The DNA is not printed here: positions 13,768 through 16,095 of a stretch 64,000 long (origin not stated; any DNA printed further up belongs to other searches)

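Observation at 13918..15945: Sec-signal TPR protein ending in a YoeB/RelE-like RNase toxin domain and a KKKRK tail, divergent from the T6SS module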

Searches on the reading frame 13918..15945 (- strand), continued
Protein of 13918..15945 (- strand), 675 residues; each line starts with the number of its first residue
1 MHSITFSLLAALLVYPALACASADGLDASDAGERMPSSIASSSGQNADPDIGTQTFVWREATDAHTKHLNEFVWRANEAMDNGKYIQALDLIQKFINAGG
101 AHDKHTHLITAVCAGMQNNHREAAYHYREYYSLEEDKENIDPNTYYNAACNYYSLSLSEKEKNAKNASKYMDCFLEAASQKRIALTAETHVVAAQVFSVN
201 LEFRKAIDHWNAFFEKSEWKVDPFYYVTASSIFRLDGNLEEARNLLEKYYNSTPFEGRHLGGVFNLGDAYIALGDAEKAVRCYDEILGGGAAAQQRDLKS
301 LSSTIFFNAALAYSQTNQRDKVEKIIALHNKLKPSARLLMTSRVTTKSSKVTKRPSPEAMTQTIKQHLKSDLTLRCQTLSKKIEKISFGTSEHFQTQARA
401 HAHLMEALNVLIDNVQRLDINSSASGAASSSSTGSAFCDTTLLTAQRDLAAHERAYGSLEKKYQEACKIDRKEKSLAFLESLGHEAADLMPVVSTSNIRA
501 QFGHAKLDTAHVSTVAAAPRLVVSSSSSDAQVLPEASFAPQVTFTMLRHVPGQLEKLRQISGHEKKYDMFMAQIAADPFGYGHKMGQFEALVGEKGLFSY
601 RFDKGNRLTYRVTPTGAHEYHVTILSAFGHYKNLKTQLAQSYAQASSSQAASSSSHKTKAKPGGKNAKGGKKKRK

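Call 64: fold_search(model_id=the predicted structure, library=pdb)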
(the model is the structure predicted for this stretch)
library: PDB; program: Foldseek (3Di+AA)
matches with E <= 10: 1512; with E <= 0.001: 156
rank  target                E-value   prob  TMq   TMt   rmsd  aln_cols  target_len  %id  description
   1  9qhc_B                6.2e-08  1.00  0.30  0.68   4.3       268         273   18  Crystal structure of 8-repeat CTPR protein with eliminated coordination sites (released 2025-10-22)
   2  8chy                  7.4e-08  1.00  0.31  0.69   4.0       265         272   18  Crystal structure of an 8-repeat consensus TPR superhelix with Zinc. (released 2024-02-21)
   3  9qhb                  2.0e-07  1.00  0.29  0.64   5.0       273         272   17  Crystal structure of 16-repeat CTPR protein with eliminated coordination sites (released 2025-10-22)
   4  1w3b_B                2.6e-06  1.00  0.29  0.48   5.3       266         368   13  The superhelical TPR domain of O-linked GlcNAc transferase reveals structural similarities to importin alpha. (released 2004-09-09)
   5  5a7d_H                1.0e-05  1.00  0.30  0.54  13.4       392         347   11  Tetrameric assembly of LGN with Inscuteable (released 2016-08-03)
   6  8dti_A                1.1e-05  1.00  0.27  0.28   5.6       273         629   13  Cryo-EM structure of Arabidopsis SPY in complex with GDP-fucose (released 2023-03-08)
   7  2c0m_A                1.4e-05  1.00  0.22  0.44  10.8       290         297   16  apo form of the TPR domain of the pex5p receptor (released 2006-11-15)
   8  1w3b_A                1.5e-05  1.00  0.27  0.43   5.7       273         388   14  The superhelical TPR domain of O-linked GlcNAc transferase reveals structural similarities to importin alpha. (released 2004-09-09)
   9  2j9q_B                1.7e-05  1.00  0.21  0.47  12.3       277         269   16  A novel conformation for the TPR domain of pex5p (released 2007-04-17)
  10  7dkh_A                1.9e-05  1.00  0.32  0.25   4.5       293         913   12  Crystal structure of the Ctr9/Paf1/Cdc73/Rtf1 quaternary complex (released 2021-11-24)
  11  3sf4_B                2.5e-05  1.00  0.30  0.51   6.4       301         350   15  Crystal structure of the complex between the conserved cell polarity proteins Inscuteable and LGN (released 2011-11-23)
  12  8j8p_C                2.5e-05  1.00  0.29  0.22  13.1       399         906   12  Structure of the four-component Paf1 complex from Saccharomyces eubayanus (released 2023-05-24)
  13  5a6c_B                2.7e-05  1.00  0.29  0.49   8.4       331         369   13  Concomitant binding of Afadin to LGN and F-actin directs planar spindle orientation (released 2015-12-30)
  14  3u4t_A                3.0e-05  1.00  0.29  0.66   5.1       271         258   13  Crystal Structure of the C-terminal part of the TPR repeat-containing protein Q11TI6_CYTH3 from Cytophaga hutchinsonii (released 2011-10-19)
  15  2c0m_C                3.0e-05  1.00  0.22  0.44  13.1       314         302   15  apo form of the TPR domain of the pex5p receptor (released 2006-11-15)
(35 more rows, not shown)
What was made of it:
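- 14950..15756 (-): TPR-like alpha-solenoid, about 8 repeats (aa 64-332). Foldseek top hits are 8-repeat consensus TPR, E=6e-8, target-normalised TM 0.68 (call 64).
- Checked: AF2 shows an alpha-solenoid at aa 64-332, and its best Foldseek matches are 8-repeat consensus TPR proteins (E=6e-8, call 64).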
